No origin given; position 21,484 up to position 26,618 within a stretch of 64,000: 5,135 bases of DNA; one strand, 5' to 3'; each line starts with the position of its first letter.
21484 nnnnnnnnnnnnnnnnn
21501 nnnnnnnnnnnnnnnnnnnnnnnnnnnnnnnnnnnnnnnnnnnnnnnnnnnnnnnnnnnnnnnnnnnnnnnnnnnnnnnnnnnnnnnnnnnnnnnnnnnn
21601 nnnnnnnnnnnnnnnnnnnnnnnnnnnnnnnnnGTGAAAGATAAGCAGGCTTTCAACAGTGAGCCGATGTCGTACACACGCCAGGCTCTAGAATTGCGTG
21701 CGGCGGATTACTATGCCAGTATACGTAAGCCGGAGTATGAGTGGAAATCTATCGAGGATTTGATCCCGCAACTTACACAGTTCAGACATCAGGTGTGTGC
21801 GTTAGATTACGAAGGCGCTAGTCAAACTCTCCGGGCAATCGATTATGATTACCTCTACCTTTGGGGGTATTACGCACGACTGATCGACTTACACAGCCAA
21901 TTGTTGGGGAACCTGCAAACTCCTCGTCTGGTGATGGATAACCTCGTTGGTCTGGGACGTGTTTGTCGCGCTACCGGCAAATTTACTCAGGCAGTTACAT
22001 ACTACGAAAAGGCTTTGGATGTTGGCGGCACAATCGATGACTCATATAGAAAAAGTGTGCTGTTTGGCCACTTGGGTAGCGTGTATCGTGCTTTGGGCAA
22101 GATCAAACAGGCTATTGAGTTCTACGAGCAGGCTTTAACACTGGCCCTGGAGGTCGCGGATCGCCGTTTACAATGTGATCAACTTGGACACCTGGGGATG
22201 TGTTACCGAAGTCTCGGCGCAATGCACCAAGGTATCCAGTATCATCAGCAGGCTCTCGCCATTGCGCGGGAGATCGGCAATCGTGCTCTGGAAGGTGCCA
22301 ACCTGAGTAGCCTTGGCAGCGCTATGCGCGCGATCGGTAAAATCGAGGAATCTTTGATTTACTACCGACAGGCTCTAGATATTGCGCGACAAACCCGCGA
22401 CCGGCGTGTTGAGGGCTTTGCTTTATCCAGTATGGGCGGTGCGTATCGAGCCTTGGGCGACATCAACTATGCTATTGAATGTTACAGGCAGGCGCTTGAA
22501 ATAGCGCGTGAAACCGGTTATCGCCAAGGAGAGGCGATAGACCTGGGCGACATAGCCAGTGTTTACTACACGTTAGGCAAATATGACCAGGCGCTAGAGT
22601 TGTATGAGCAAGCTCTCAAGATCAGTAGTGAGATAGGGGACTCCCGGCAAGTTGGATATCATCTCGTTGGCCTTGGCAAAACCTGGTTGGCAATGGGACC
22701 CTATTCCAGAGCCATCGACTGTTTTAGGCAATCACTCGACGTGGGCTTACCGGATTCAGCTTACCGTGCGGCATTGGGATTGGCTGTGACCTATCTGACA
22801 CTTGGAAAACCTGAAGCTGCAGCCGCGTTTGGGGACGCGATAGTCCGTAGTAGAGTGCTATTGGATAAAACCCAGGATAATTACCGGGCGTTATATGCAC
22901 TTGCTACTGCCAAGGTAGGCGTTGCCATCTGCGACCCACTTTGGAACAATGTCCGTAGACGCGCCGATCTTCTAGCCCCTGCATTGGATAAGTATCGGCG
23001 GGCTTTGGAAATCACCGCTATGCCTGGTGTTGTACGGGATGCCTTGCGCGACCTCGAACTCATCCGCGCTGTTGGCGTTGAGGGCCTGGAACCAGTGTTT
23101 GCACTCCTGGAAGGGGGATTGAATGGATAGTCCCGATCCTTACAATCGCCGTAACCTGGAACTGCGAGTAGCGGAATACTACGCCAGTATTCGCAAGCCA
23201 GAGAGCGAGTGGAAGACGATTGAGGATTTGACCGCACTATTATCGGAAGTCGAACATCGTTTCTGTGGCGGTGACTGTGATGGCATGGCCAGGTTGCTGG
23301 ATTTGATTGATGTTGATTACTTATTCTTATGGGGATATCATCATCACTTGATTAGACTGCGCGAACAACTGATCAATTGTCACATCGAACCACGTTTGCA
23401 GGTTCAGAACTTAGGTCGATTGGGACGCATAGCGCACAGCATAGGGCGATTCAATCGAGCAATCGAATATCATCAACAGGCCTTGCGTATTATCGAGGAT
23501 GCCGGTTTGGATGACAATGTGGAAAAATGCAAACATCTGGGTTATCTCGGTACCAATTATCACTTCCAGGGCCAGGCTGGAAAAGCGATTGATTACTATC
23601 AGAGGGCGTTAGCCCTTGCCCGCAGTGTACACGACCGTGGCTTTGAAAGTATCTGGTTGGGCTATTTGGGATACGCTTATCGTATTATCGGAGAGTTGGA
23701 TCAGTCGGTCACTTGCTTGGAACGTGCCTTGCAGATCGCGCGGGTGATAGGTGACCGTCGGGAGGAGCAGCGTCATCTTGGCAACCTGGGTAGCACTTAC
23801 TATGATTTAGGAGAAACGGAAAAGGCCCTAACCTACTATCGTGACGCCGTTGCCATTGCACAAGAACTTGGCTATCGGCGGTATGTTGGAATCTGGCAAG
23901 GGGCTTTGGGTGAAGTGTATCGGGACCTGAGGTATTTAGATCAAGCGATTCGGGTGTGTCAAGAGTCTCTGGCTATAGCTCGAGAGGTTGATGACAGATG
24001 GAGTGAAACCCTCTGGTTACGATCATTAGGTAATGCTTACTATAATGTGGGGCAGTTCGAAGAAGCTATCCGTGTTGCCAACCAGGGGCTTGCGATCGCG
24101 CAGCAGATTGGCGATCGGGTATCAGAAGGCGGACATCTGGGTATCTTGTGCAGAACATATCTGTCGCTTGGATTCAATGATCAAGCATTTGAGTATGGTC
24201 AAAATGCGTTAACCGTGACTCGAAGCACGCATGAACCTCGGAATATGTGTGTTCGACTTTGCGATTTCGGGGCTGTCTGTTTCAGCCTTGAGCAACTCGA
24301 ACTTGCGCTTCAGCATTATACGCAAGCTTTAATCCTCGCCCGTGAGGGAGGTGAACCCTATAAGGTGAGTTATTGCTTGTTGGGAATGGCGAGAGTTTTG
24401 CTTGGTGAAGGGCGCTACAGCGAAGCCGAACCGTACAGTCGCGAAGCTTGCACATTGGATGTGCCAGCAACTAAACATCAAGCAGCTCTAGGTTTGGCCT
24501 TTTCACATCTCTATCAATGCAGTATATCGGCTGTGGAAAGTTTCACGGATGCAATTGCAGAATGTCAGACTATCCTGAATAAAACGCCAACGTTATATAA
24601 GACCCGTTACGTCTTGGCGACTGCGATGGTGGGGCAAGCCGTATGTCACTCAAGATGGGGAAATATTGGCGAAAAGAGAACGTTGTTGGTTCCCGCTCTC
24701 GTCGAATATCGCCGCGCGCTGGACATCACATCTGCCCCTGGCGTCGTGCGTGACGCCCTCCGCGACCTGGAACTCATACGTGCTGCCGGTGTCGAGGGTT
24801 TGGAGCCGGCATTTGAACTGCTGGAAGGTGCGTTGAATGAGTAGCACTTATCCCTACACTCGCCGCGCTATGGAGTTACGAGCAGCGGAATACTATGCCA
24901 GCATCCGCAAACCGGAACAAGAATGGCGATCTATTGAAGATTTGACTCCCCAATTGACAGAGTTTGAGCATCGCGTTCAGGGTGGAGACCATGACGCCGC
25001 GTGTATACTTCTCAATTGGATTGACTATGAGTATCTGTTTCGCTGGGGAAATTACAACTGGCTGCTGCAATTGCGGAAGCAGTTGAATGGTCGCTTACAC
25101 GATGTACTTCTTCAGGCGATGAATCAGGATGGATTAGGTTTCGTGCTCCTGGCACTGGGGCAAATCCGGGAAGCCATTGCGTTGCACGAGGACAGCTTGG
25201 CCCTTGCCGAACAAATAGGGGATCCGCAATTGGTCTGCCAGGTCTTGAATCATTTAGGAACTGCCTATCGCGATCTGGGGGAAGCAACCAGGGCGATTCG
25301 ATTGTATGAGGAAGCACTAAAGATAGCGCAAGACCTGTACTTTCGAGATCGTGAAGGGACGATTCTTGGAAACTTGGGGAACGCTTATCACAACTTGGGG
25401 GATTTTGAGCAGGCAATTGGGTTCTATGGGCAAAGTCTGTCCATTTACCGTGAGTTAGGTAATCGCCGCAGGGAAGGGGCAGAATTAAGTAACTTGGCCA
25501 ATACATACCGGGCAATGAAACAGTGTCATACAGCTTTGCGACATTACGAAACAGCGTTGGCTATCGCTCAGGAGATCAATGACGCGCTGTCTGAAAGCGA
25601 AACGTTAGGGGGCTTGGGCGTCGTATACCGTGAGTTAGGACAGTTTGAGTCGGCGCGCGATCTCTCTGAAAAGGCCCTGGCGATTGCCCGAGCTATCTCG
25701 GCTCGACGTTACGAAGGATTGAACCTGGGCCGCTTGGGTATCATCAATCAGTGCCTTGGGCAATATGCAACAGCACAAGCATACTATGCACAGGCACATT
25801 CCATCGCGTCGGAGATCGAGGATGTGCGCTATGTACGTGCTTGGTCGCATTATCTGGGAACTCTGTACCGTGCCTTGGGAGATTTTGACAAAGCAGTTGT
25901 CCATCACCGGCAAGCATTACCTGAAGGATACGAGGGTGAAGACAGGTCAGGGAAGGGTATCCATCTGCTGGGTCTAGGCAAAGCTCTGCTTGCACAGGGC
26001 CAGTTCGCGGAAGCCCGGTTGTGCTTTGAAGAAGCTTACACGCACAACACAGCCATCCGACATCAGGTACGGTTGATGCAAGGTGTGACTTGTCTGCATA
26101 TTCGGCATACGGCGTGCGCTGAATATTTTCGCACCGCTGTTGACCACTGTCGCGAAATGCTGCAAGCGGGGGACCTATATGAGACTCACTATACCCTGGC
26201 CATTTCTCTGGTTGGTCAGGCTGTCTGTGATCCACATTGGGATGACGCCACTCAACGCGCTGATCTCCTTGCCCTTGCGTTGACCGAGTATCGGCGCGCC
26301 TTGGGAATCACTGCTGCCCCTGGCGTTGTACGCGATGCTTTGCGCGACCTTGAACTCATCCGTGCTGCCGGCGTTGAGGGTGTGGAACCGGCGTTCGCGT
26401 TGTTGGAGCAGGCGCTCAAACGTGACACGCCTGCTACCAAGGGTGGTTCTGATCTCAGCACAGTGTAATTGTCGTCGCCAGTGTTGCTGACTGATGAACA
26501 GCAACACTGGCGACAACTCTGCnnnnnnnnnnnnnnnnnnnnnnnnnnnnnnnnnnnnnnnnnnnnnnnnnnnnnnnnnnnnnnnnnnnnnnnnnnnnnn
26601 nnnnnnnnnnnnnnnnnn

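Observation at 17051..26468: Split STAND system: one sensor-less NB-ARC NTPase embedded among five paralogous stand-alone TPR 'sensor' genes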

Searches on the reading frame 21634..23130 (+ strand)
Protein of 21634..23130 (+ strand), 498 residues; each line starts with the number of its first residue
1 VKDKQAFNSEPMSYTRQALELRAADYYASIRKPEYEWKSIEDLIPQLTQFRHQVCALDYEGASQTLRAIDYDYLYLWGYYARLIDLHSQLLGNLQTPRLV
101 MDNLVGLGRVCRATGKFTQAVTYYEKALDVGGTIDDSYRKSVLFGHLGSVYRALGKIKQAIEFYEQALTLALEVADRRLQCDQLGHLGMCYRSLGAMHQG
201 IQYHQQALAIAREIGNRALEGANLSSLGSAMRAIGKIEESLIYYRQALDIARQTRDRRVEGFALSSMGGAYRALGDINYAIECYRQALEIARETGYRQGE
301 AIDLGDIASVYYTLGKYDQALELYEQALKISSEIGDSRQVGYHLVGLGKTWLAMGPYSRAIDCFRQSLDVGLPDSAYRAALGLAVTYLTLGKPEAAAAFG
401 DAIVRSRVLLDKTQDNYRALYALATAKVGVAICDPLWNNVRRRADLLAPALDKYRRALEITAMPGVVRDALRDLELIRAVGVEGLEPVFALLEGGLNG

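Call 4: search_protein_families(library=pfam, proteins=[window:21634-23130:+], max_evalue=0.01)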
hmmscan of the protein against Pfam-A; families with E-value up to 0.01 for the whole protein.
window:21634-23130:+ (498 aa): 29 families (the best 25 are shown)
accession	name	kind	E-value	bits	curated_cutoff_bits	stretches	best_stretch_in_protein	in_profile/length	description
PF13424.12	TPR_12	-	1.8e-47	159.9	30.1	3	263-331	5-75/77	Tetratricopeptide repeat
PF00515.34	TPR_1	-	6.8e-39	130.6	27.8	4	307-331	7-31/34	Tetratricopeptide repeat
PF13176.12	TPR_7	-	8.1e-34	113.2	27.9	3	145-177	3-35/36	Tetratricopeptide repeat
PF13181.12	TPR_8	-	2e-32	109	25.7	3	146-171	6-31/34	Tetratricopeptide repeat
PF07719.23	TPR_2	-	8.9e-31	103.9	27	4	307-331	7-31/34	Tetratricopeptide repeat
PF13374.12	TPR_10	-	2.6e-25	88.1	27.5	1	305-331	6-32/42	Tetratricopeptide repeat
PF13414.12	TPR_11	-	3.9e-20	71.7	26.8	3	310-332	3-25/42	TPR repeat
PF17874.7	TPR_MalT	-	1.2e-17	64.6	45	2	236-396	16-180/336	MalT-like TPR region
PF13432.12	TPR_16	-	5e-14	52.9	32.7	1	352-405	8-59/65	Tetratricopeptide repeat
PF24885.1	TPR_NPHP3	-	1.2e-12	48.2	100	2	92-170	90-170/239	Nephrocystin-3 TPR domain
PF12688.13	TPR_5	-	2e-12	47.8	24.2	1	355-459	15-113/119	Tetratrico peptide repeat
PF13428.12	TPR_14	-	2.2e-11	43.7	23.5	0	307-330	7-30/44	Tetratricopeptide repeat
PF13174.12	TPR_6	-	2.3e-11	44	26.3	0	307-329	6-28/33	Tetratricopeptide repeat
PF07720.18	TPR_3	-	3.3e-08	33.9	20.7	1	308-330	8-30/34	Tetratricopeptide repeat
PF10579.15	Rapsyn_N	-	3.8e-07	30.5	23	0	118-176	23-78/80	Rapsyn N-terminal myristoylation and linker region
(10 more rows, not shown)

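Call 5: search_protein_families(library=padloc, proteins=[window:21634-23130:+], max_evalue=0.01)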
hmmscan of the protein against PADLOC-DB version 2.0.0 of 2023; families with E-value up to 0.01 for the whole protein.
window:21634-23130:+ (498 aa): 4 families
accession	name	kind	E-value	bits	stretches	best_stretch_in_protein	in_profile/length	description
PDLC01169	TPR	-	5.7e-46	154.9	4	184-272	112-200/252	TPR repeats containing protein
PDLC01171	TPR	-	9.8e-17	59.1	3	103-173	218-283/504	TPR repeats containing protein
PDLC01092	C3a198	-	1.1e-10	39.1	2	162-251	216-302/523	TPR protein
PDLC01078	C3a156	-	6.4e-09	33.8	0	187-255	91-154/268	oxidoreductase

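Call 90: search_protein_families(library=ncbifam, proteins=[window:21634-23130:+], max_evalue=0.01)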
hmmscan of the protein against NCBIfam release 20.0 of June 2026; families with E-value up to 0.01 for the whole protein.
window:21634-23130:+ (498 aa): 25 families
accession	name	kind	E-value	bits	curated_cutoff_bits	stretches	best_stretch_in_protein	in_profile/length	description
NF041717.1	HaaA_phane_TPR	equivalog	1.8e-30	105.8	1125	2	104-295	675-866/882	cyclophane-containing RiPP biosynthesis TPR protein HaaT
NF053520.1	HK_Porph_FimS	equivalog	4.3e-26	91.3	600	3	191-334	174-317/618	sensor histidine kinase FimS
NF053720.1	NsdA_fam_reg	subfamily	1.1e-20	74.6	75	3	267-339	335-406/432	NsdA family TPR-like regulatory protein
NF002725.1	PRK02603.1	equivalog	2.9e-16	60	143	2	111-197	45-122/173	photosystem I assembly protein Ycf3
NF040586.1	FxSxx_TPR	equivalog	5.4e-16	58.2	300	2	226-427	433-650/830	FxSxx-COOH system tetratricopeptide repeat protein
NF053617.1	SARPRegAfsRStmc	equivalog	1.5e-15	56.3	1430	1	125-370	720-965/986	SARP-family global regulator AfsR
NF040959.1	MamA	equivalog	2.3e-10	40.3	200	1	263-384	73-182/204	magnetosome protein MamA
NF053779.1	BT3442_fam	equivalog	9.1e-10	37.9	940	1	227-371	108-252/563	BT3442 family protein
TIGR02521.1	type_IV_pilW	equivalog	3.1e-09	36.7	154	0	155-226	113-180/234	type IV pilus biogenesis/stability protein PilW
TIGR02552.1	LcrH_SycD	equivalog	2.5e-08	33.7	104.8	0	344-399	55-109/136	SycD/LcrH family type III secretion system chaperone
NF047371.1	FlcA_CTERM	equivalog_domain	1.1e-07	30.8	300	1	93-249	339-467/646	periplasmic flagellar collar protein FlcA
NF052312.1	T9SS_PorW_SprE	equivalog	1.9e-07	30.1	250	0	265-330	294-357/716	type IX secretion system periplasmic lipoprotein PorW/SprE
TIGR02917.1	PEP_TPR_lipo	equivalog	5.3e-07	27.9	312.2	0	227-339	573-673/899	XrtA/PEP-CTERM system TPR-repeat protein PrsT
NF047507.1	TPR_BatC_Lepto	exception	1.2e-06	28.2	175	0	114-171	71-126/214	TPR repeat-containing protein BatC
NF041399.1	XopAD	subfamily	2.1e-06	25.3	2000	1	108-338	379-618/2133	XopAD/skwp family type III secretion system effector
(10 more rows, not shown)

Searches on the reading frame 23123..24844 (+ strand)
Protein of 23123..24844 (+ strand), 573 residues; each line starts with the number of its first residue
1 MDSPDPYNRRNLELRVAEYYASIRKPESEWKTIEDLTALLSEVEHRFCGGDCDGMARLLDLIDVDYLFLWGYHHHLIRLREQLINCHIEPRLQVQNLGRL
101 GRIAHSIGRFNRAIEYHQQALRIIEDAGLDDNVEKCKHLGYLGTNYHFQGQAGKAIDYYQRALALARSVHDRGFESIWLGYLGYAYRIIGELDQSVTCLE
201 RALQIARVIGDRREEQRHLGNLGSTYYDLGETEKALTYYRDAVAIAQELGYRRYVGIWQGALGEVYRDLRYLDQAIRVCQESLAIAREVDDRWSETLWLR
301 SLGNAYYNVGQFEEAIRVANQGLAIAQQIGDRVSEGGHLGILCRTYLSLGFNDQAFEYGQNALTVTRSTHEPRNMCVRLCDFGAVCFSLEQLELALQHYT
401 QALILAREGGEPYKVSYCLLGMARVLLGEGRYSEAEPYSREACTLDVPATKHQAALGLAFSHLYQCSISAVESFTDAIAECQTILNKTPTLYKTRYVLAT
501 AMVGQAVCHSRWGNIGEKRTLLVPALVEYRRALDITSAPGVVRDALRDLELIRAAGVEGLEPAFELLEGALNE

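Call 4: search_protein_families(library=pfam, proteins=[window:23123-24844:+], max_evalue=0.01)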
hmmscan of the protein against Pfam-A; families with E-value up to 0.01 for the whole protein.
window:23123-24844:+ (573 aa): 19 families
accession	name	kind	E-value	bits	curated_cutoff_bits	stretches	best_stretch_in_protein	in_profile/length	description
PF13424.12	TPR_12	-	4.4e-49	165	30.1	5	179-248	6-77/77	Tetratricopeptide repeat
PF17874.7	TPR_MalT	-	6.1e-37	128.1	45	5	220-370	44-195/336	MalT-like TPR region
PF00515.34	TPR_1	-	2.2e-28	97.3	27.8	2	219-246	4-31/34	Tetratricopeptide repeat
PF07719.23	TPR_2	-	2.4e-27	93.2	27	2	221-246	6-31/34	Tetratricopeptide repeat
PF13181.12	TPR_8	-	4.7e-27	92.2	25.7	1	220-247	5-32/34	Tetratricopeptide repeat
PF13374.12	TPR_10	-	7.7e-26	89.7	27.5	1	219-249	5-35/42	Tetratricopeptide repeat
PF13176.12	TPR_7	-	1.3e-25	87.6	27.9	3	97-127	2-32/36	Tetratricopeptide repeat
PF13428.12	TPR_14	-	5.7e-14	51.7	23.5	0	300-325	5-30/44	Tetratricopeptide repeat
PF13414.12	TPR_11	-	1.3e-11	44.5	26.8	0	223-245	1-23/42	TPR repeat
PF24885.1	TPR_NPHP3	-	2.6e-09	37.3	100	0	99-168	104-173/239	Nephrocystin-3 TPR domain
PF14559.12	TPR_19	-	1.9e-08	34.9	25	0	273-328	8-57/68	Tetratricopeptide repeat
PF13432.12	TPR_16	-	5e-06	27.3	32.7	0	190-246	11-61/65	Tetratricopeptide repeat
PF07721.20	TPR_4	-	9.9e-06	26.1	27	0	418-436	3-21/26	Tetratricopeptide repeat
PF10579.15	Rapsyn_N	-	0.00018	22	23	0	299-330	46-77/80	Rapsyn N-terminal myristoylation and linker region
PF13174.12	TPR_6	-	0.00035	21.5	26.3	0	222-243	6-27/33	Tetratricopeptide repeat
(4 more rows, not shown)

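Call 5: search_protein_families(library=padloc, proteins=[window:23123-24844:+], max_evalue=0.01)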
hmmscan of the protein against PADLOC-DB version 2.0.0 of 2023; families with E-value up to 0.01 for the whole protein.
window:23123-24844:+ (573 aa): 4 families
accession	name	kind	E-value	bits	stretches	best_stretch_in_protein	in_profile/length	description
PDLC01169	TPR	-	4.3e-37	125.9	3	66-187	82-200/252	TPR repeats containing protein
PDLC01171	TPR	-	2e-08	31.7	1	139-247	182-284/504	TPR repeats containing protein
PDLC01078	C3a156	-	2.9e-07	28.4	0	174-217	84-126/268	oxidoreductase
PDLC01092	C3a198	-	3.9e-06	24.1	1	155-248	214-304/523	TPR protein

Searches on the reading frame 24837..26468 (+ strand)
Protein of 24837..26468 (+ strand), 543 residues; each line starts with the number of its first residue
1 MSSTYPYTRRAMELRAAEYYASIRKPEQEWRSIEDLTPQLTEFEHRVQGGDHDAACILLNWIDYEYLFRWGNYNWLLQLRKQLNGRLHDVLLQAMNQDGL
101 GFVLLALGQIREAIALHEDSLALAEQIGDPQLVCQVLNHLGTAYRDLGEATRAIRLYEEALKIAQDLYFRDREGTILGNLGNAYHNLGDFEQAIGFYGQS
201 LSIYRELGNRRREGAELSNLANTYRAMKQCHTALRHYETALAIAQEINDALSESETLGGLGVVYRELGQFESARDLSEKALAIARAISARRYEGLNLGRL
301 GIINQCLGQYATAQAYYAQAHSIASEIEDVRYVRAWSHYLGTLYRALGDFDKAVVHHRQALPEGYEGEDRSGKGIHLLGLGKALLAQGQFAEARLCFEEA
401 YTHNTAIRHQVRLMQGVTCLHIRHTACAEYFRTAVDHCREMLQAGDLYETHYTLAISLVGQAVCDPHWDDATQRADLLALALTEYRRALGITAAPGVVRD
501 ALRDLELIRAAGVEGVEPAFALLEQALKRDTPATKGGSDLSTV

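Call 4: search_protein_families(library=pfam, proteins=[window:24837-26468:+], max_evalue=0.01)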
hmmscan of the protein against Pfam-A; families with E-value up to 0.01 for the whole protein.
window:24837-26468:+ (543 aa): 17 families
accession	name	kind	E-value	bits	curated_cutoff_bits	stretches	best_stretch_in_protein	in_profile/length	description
PF13424.12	TPR_12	-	1.1e-52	176.6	30.1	6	217-286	6-77/77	Tetratricopeptide repeat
PF13374.12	TPR_10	-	2.2e-36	123.3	27.5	4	135-167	3-35/42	Tetratricopeptide repeat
PF00515.34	TPR_1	-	4.1e-33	112.3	27.8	3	177-205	4-32/34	Tetratricopeptide repeat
PF07719.23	TPR_2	-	8e-29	97.8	27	3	177-205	4-32/34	Tetratricopeptide repeat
PF13176.12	TPR_7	-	4.4e-27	92.3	27.9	2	177-210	2-35/36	Tetratricopeptide repeat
PF13181.12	TPR_8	-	1.4e-21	75.1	25.7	2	176-205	3-32/34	Tetratricopeptide repeat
PF17874.7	TPR_MalT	-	1.5e-15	57.8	45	2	146-289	13-157/336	MalT-like TPR region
PF13428.12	TPR_14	-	3.6e-14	52.3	23.5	0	378-404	5-31/44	Tetratricopeptide repeat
PF13174.12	TPR_6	-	4.8e-12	46.1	26.3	0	180-204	6-30/33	Tetratricopeptide repeat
PF07721.20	TPR_4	-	4.1e-11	42.8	27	0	376-394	3-21/26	Tetratricopeptide repeat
PF14559.12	TPR_19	-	5.8e-10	39.8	25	0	147-196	4-47/68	Tetratricopeptide repeat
PF13414.12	TPR_11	-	1.3e-08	34.8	26.8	0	141-166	1-26/42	TPR repeat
PF13431.12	TPR_17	-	2.6e-08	34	24.4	0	177-194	16-33/34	Tetratricopeptide repeat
PF24885.1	TPR_NPHP3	-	3.1e-08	33.8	100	0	98-171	103-178/239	Nephrocystin-3 TPR domain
PF13432.12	TPR_16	-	3.1e-07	31.2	32.7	1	140-197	3-54/65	Tetratricopeptide repeat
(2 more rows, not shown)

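Call 5: search_protein_families(library=padloc, proteins=[window:24837-26468:+], max_evalue=0.01)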
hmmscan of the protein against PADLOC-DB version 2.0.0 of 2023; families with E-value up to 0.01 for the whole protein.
window:24837-26468:+ (543 aa): 3 families
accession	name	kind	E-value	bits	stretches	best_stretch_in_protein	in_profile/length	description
PDLC01169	TPR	-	2.2e-33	113.7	4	130-250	105-224/252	TPR repeats containing protein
PDLC01171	TPR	-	3.6e-09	34.2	2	88-166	173-248/504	TPR repeats containing protein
PDLC01092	C3a198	-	0.00043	17.3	0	279-360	220-298/523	TPR protein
